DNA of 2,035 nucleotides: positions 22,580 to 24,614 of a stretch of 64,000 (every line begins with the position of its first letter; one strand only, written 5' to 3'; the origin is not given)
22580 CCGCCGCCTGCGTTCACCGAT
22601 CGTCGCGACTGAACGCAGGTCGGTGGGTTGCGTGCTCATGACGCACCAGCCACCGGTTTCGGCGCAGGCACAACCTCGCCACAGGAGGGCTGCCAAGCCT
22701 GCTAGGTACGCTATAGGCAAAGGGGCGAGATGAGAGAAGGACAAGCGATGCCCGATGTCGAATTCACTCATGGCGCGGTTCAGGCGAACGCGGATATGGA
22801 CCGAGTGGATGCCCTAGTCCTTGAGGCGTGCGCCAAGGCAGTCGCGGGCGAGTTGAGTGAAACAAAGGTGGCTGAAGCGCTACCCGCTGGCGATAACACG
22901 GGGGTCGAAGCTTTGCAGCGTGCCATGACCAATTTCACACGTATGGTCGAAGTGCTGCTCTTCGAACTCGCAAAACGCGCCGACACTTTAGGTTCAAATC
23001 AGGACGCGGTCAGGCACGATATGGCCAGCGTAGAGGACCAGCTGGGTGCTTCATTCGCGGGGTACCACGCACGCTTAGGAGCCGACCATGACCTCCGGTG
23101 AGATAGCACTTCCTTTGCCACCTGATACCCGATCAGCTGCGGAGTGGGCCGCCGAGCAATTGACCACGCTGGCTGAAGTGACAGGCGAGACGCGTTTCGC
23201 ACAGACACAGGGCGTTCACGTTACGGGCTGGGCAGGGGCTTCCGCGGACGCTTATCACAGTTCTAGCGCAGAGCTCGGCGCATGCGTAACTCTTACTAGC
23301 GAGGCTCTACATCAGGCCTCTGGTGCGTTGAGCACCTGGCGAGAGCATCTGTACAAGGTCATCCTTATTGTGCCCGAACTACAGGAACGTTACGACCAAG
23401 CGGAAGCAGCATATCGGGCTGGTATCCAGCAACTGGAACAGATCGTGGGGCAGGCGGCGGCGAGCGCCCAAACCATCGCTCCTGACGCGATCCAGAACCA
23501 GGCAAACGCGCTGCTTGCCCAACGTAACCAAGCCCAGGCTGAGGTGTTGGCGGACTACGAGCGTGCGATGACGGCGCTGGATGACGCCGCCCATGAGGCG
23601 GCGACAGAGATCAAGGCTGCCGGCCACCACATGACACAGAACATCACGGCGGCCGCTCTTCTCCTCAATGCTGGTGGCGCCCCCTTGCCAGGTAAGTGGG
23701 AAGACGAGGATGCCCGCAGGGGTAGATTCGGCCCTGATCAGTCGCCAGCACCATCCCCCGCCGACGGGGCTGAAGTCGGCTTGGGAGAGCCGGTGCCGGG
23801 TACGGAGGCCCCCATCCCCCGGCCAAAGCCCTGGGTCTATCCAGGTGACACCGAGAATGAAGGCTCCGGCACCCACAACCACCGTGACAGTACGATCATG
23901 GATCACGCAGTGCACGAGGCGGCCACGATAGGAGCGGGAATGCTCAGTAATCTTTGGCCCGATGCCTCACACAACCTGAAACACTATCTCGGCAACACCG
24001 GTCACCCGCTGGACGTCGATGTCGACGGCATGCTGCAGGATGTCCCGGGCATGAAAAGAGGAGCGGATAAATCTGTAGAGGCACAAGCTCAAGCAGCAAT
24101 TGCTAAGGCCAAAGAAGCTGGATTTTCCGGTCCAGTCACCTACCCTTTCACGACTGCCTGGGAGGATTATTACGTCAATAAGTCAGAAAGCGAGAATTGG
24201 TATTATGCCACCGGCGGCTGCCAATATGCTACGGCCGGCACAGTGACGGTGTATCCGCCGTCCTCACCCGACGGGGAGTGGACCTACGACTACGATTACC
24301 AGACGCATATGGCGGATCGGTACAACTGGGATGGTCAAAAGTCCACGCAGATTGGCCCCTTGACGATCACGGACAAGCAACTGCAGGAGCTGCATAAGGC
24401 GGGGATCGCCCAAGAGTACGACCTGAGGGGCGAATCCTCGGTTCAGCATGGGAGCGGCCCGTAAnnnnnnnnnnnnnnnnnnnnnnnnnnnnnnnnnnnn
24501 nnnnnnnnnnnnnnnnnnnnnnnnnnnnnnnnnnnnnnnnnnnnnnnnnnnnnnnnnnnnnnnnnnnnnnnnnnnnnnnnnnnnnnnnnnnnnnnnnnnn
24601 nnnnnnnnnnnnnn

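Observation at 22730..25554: Low-GC four-gene islet with the architecture of a type-VII-secretion polymorphic toxin / immunity module (small helical partner + WXG100-toxin fusion + two tandem lipoprotein immunity candidates)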

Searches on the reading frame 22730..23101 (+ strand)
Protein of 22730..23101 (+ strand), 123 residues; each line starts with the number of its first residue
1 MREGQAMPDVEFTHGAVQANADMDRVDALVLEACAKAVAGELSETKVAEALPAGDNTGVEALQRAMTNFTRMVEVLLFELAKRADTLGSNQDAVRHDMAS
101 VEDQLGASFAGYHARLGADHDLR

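Call 3: search_protein_families(library=pfam, proteins=[window:22730-23101:+], max_evalue=1)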
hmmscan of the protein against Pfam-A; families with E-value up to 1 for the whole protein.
window:22730-23101:+ (123 aa): 0 families

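Call 4: search_protein_families(library=ncbifam, proteins=[window:22730-23101:+], max_evalue=1)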
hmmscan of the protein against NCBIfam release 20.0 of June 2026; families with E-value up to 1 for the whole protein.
window:22730-23101:+ (123 aa): 0 families

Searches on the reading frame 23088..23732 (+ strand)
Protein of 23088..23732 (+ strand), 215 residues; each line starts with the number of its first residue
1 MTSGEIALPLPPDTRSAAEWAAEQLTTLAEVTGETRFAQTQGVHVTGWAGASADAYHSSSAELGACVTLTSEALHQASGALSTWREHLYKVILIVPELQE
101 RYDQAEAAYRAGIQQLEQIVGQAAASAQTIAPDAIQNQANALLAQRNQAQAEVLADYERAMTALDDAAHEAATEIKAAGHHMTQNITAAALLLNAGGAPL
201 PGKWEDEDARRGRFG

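Call 37: find_homologous_proteins(query=window:23088-23732:+, max_evalue=0.001)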
Query window:23088-23732:+: 2598 candidates shared short words with the query, none scored E <= 0.001.

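Call 63: predict_structure(alignment_id=A3)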
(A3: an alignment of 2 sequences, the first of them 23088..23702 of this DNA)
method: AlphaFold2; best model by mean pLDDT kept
length: 205 residues; sequences in the alignment: 2
mean_pLDDT: 68.2   pTM: 0.52
mean pLDDT of the five models: 68.2, 65.5, 57.4, 49.4, 41.9
residues with pLDDT >= 90: 59; 70-90: 51; 50-70: 25; < 50: 70
segments of 3 or more residues with pLDDT < 50: 1-58, 194-205
pLDDT, mean of each block of 10 residues (from residue 1): 32 45 44 35 33 47 64 78 87 91 95 93 87 90 95 94 88 75 62 45 34
secondary structure, 60 per line:
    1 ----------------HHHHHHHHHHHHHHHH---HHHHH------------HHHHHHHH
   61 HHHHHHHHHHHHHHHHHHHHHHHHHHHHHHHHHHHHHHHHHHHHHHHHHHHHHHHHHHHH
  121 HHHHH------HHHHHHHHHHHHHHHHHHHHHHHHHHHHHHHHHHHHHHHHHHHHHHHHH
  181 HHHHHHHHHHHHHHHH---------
elements in order: H17-32 H36-40 H53-125 H132-196

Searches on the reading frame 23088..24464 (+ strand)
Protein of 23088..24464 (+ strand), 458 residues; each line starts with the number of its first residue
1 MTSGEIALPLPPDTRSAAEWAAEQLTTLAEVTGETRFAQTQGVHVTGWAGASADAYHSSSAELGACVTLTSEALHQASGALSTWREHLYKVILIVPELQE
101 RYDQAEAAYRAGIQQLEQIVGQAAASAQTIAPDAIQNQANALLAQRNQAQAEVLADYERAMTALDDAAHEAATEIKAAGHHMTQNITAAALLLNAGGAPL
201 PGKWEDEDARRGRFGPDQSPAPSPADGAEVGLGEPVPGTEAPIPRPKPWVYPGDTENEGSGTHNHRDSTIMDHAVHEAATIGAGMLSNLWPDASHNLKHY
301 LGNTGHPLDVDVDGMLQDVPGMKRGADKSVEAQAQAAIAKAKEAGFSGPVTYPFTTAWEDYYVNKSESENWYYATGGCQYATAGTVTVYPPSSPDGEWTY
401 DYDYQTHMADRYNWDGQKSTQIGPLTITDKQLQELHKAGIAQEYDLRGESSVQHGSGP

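Call 3: search_protein_families(library=pfam, proteins=[window:23088-24464:+], max_evalue=1)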
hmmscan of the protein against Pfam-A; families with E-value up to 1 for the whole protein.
window:23088-24464:+ (458 aa): 0 families

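Call 4: search_protein_families(library=ncbifam, proteins=[window:23088-24464:+], max_evalue=1)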
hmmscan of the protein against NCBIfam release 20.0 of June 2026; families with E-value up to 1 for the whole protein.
window:23088-24464:+ (458 aa): 2 families
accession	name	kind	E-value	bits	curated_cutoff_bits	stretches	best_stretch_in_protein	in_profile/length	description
TIGR02338.1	gimC_beta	equivalog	0.31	11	73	1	134-171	14-50/110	prefoldin subunit beta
NF038305.1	HpsJ_fam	subfamily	0.86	9.5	60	0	98-193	124-221/234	HpsJ family protein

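Call 5: find_homologous_proteins(query=window:23088-24464:+, max_evalue=0.001)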
Query window:23088-24464:+ (458 aa): 148 proteins with E <= 0.001 among 8000 candidates; the best 120 are listed.
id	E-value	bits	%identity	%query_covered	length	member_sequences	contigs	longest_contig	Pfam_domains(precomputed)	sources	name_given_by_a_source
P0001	6.3e-248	842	80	100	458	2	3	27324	-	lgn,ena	-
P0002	3.1e-95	339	64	49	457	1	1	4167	-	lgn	-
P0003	3.5e-90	322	49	71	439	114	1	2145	-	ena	-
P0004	5.9e-90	321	48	69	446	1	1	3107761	-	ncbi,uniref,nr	ncbi:hypothetical protein [Actinomyces wuliandei]|uniref:hypothetical protein n=1 Tax=Actinomyces wu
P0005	9.1e-90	321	48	70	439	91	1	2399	-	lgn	-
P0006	1.5e-89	320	48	72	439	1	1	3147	-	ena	-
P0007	2.1e-89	320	48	70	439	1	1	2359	-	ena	-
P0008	2.7e-89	319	47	72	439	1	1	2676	-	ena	-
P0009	3.7e-89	319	48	70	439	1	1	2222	-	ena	-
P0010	4.1e-89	319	48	70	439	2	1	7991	-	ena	-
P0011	8.0e-89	318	47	72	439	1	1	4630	-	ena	-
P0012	1.1e-88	317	48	70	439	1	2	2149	-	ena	-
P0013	1.5e-88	317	55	59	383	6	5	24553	-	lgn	-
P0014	1.7e-88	317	48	70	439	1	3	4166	-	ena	-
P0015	1.8e-88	316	48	70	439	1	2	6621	-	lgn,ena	-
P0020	6.9e-87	311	56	55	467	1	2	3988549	-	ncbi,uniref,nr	ncbi:hypothetical protein [Actinomyces qiguomingii]|uniref:hypothetical protein n=1 Tax=Actinomyces 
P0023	2.5e-86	309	57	57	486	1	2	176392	-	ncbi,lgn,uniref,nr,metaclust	ncbi:hypothetical protein [Schaalia suimastitidis]|uniref:hypothetical protein n=1 Tax=Schaalia suim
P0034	1.2e-83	301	58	49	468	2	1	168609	-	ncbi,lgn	-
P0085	1.8e-74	270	51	54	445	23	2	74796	-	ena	-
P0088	2.1e-73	267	49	57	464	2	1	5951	-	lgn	-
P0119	7.5e-61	225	50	47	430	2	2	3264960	-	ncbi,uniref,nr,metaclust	ncbi:hypothetical protein [Cellulomonas bogoriensis]|uniref:Uncharacterized protein n=1 Tax=Cellulom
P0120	4.4e-60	223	50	50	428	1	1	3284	-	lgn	-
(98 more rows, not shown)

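Call 6: search_solved_structures(query=window:23088-24464:+, max_evalue=10)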
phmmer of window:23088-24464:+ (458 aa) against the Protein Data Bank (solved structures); distinct sequences matched with E-value up to 10: 4.
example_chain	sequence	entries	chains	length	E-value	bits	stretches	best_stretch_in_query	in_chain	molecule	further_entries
5fif_A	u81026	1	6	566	0.03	17.3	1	139-235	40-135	Carboxylase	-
8tm0_A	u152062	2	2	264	0.04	16.9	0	354-433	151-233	NKG2-D type II integral membrane protein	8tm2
9zcl_A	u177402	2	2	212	2.1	11.3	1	391-434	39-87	N17.3.2 TCR alpha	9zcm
5y5x_I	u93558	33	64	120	5.9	9.8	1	93-169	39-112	V-type ATP synthase, subunit (VAPC-THERM) | V-type ATP synthase subunit G | V-type ATP synthase, subunit G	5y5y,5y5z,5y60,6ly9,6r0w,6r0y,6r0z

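Call 17: find_encoding_contigs(protein=P0001, flank=10000, max_places=3)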
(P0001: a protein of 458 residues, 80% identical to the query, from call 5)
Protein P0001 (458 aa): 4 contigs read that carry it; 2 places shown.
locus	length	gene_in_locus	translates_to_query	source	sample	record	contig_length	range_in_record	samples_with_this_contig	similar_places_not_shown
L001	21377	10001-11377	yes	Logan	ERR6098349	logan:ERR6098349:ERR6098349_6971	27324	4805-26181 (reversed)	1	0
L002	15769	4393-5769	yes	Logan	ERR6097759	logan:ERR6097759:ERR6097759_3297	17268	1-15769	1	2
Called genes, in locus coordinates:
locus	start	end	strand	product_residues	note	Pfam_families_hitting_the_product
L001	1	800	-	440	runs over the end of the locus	PF07690:MFS_1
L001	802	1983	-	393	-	PF03741:TerC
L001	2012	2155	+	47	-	-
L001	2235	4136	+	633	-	PF05223:MecA_N (weak), PF03717:PBP_dimer, PF00905:Transpeptidase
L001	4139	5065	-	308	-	PF01694:Rhomboid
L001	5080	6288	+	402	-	PF07907:YibE_F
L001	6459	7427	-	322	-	PF00356:LacI, PF00532:Peripla_BP_1, PF13407:Peripla_BP_4, PF13377:Peripla_BP_3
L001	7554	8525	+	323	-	PF04545:Sigma70_r4 (weak), PF13384:HTH_23 (faint), PF13545:HTH_Crp_2 (weak), PF25213:HVO_A0261_N (faint), PF12802:MarR_2 (weak), PF04198:Sugar-bind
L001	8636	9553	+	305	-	PF00378:ECH_1, PF16113:ECH_2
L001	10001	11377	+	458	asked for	-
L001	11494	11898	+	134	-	-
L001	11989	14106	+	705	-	PF02897:Peptidase_S9_N, PF00326:Peptidase_S9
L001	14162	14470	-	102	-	-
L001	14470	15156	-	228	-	PF03591:AzlC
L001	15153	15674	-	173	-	-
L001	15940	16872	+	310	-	PF01134:GIDA (faint), PF01266:DAO (faint), PF07992:Pyr_redox_2, PF12831:FAD_oxidored (faint), PF13738:Pyr_redox_3, PF00070:Pyr_redox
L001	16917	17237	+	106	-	PF00085:Thioredoxin, PF13098:Thioredoxin_2 (weak), PF13905:Thioredoxin_8 (weak)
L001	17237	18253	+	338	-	-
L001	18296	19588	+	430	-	PF00155:Aminotran_1_2, PF12897:Asp_aminotransf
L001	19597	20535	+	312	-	PF01820:Dala_Dala_lig_N (weak), PF07478:Dala_Dala_lig_C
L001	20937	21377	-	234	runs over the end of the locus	-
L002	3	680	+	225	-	?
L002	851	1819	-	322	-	PF00356:LacI, PF00532:Peripla_BP_1, PF13407:Peripla_BP_4, PF13377:Peripla_BP_3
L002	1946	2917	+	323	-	PF04545:Sigma70_r4 (weak), PF13384:HTH_23 (faint), PF13545:HTH_Crp_2 (weak), PF25213:HVO_A0261_N (faint), PF12802:MarR_2 (weak), PF04198:Sugar-bind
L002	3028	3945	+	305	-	PF00378:ECH_1, PF16113:ECH_2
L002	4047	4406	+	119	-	-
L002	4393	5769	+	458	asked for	-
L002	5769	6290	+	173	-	-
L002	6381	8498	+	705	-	PF02897:Peptidase_S9_N, PF00326:Peptidase_S9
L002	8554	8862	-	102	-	-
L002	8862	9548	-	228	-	PF03591:AzlC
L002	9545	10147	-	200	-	-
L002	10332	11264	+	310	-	PF01134:GIDA (faint), PF01266:DAO (faint), PF07992:Pyr_redox_2, PF12831:FAD_oxidored (faint), PF13738:Pyr_redox_3, PF00070:Pyr_redox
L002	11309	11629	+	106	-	PF00085:Thioredoxin, PF13098:Thioredoxin_2 (weak), PF13905:Thioredoxin_8 (weak)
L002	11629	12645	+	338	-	-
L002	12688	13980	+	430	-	PF00155:Aminotran_1_2, PF12897:Asp_aminotransf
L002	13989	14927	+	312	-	PF01820:Dala_Dala_lig_N (weak), PF07478:Dala_Dala_lig_C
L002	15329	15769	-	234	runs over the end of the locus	-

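Call 18: find_encoding_contigs(protein=P0034, flank=10000, max_places=2)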
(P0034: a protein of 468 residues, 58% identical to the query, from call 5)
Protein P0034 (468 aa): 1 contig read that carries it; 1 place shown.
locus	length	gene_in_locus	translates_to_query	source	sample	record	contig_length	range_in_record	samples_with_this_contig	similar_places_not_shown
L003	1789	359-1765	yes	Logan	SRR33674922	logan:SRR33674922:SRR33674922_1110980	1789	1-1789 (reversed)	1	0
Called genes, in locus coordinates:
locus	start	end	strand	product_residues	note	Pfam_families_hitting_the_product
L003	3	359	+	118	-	?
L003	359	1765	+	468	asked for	-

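Call 21: find_encoding_contigs(protein=P0004, flank=10000, max_places=2)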
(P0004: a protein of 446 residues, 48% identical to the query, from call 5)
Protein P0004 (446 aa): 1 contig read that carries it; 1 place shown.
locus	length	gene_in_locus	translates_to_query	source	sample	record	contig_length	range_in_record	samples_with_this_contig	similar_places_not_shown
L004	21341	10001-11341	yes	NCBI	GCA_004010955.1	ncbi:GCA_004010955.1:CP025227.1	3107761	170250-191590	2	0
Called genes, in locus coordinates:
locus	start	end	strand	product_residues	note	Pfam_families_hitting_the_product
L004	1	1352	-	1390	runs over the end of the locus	PF20703:nSTAND1 (faint), PF13191:AAA_16 (faint), PF01580:FtsK_SpoIIIE, PF01935:DUF87 (faint), PF05729:NACHT (faint), PF13401:AAA_22 (faint), PF13481:AAA_25 (faint), PF01580:FtsK_SpoIIIE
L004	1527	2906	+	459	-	-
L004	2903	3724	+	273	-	-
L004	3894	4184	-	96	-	PF06013:WXG100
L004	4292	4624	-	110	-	PF06013:WXG100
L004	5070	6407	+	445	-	PF08817:YukD, PF19053:EccD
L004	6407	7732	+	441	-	PF05108:T7SS_ESX1_EccB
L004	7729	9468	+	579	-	PF00082:Peptidase_S8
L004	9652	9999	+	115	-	-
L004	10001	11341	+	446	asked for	-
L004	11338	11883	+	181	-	-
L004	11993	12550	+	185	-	-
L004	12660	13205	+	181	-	-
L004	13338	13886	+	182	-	-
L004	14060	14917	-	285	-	-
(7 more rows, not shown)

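Call 22: find_encoding_contigs(protein=P0119, flank=10000, max_places=2)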
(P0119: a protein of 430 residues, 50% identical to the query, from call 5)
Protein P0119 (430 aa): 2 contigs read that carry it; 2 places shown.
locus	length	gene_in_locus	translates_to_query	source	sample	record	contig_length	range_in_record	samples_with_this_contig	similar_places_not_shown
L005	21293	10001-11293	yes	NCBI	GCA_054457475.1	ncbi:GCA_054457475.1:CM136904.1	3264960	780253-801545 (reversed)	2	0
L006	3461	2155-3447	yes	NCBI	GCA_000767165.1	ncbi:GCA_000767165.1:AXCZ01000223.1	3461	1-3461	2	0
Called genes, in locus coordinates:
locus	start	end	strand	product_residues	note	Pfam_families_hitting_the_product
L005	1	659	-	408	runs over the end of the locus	PF02690:Na_Pi_cotrans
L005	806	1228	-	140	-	PF01638:HxlR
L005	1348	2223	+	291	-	PF00248:Aldo_ket_red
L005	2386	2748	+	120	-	-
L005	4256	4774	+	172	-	-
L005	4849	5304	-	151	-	-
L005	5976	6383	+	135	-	PF13701:DDE_Tnp_1_4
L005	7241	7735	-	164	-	-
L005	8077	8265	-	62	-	-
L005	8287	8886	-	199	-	PF11716:MDMPI_N, PF07398:MDMPI_C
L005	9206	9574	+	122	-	PF00196:GerE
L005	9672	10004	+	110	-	-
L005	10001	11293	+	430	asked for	-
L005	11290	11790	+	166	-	-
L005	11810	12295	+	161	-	-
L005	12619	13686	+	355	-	PF01548:DEDD_Tnp_IS110, PF02371:Transposase_20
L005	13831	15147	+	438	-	PF01610:DDE_Tnp_ISL3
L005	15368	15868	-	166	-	-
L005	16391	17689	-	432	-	-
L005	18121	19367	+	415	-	PF01527:HTH_Tnp_1, PF13276:HTH_21, PF00665:rve, PF13683:rve_3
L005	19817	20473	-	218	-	PF04075:F420H2_quin_red (weak)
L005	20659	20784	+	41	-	-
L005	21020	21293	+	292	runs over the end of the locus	-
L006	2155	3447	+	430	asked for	-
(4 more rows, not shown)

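Call 42: search_protein_families(library=pfam, proteins=[P0003, P0004, P0023, P0034, P0088, P0119, P0120, P0020, P0085], max_evalue=1)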
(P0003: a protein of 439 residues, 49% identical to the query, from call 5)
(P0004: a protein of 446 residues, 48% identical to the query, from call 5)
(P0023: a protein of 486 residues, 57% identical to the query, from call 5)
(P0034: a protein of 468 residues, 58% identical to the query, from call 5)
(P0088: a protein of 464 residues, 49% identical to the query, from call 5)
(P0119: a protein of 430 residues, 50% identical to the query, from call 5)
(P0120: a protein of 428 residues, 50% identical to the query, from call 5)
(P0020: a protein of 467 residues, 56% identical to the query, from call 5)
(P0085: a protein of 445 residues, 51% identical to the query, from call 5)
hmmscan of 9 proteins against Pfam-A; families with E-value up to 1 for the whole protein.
P0003 (439 aa): 2 families
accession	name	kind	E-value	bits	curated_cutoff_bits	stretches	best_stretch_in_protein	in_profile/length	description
PF13522.11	GATase_6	-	0.052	14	27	1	10-105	28-120/130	Glutamine amidotransferase domain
PF09370.16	PEP_hydrolase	-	0.19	11.3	33.8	1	304-362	77-135/267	Phosphoenolpyruvate hydrolase-like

P0004 (446 aa): 1 family
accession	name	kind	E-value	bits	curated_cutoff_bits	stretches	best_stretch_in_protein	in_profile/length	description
PF13424.12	TPR_12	-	0.13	12.9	30.1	0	136-174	8-50/77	Tetratricopeptide repeat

P0023 (486 aa): 1 family
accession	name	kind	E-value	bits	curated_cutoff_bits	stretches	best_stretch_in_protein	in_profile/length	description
PF24414.1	DUF7547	-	0.11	12.9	27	1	325-396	106-177/209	Family of unknown function (DUF7547)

P0034 (468 aa): 6 families
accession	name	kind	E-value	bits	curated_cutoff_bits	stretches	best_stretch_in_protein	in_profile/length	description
PF04740.18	LXG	-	0.026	14.8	26.5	1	17-151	13-149/202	LXG domain of WXG superfamily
PF06013.18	WXG100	-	0.039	14.7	27.3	1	12-88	5-83/86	Proteins of 100 residues with WXG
PF24760.1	TPR_IF140_C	-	0.055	14.3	27.4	1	16-102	15-99/124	IF140 C-terminal TPR domain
PF16672.11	LAMTOR5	-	0.078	13.5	27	1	98-134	22-58/88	Ragulator complex protein LAMTOR5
PF07541.17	EIF_2_alpha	-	0.23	11.9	22.8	1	21-98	11-85/114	Eukaryotic translation initiation factor 2 alpha subunit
PF20663.3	COG4_N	-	0.34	11.4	27.3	0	117-160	21-64/107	Conserved oligomeric Golgi complex subunit 4, N-terminal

P0088 (464 aa): 1 family
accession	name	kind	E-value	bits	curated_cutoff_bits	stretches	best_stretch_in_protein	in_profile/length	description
PF18572.7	T6PP_N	-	0.00093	19.6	25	1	127-178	7-56/99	Trehalose-6-phosphate phosphatase N-terminal helical bundle domain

P0119 (430 aa): 0 families

P0120 (428 aa): 4 families
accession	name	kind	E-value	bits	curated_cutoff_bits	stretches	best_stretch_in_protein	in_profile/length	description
PF06013.18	WXG100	-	0.0011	19.7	27.3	1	12-81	6-75/86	Proteins of 100 residues with WXG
PF25547.1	WXG100_2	-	0.018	15.5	27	1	5-95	21-113/150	WXG100 like domain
PF00038.26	Filament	-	0.018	15.1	40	1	59-115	194-254/313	Intermediate filament protein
PF18879.6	EspA_EspE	-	0.64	10.9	27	1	22-95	12-83/84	EspA/EspE family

P0020 (467 aa): 0 families

P0085 (445 aa): 0 families

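Call 110: search_protein_families(library=pfam, proteins=[L005:9672-10004:+], max_evalue=0.1)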
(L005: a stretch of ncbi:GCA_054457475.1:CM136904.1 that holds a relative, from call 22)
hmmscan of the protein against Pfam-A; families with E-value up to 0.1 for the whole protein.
L005:9672-10004:+ (110 aa): 1 family
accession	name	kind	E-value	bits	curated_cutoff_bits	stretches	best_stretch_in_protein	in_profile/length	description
PF18625.7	EspB_PE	-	0.028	15.3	29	1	36-84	28-76/77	ESX-1 secreted protein B PE domain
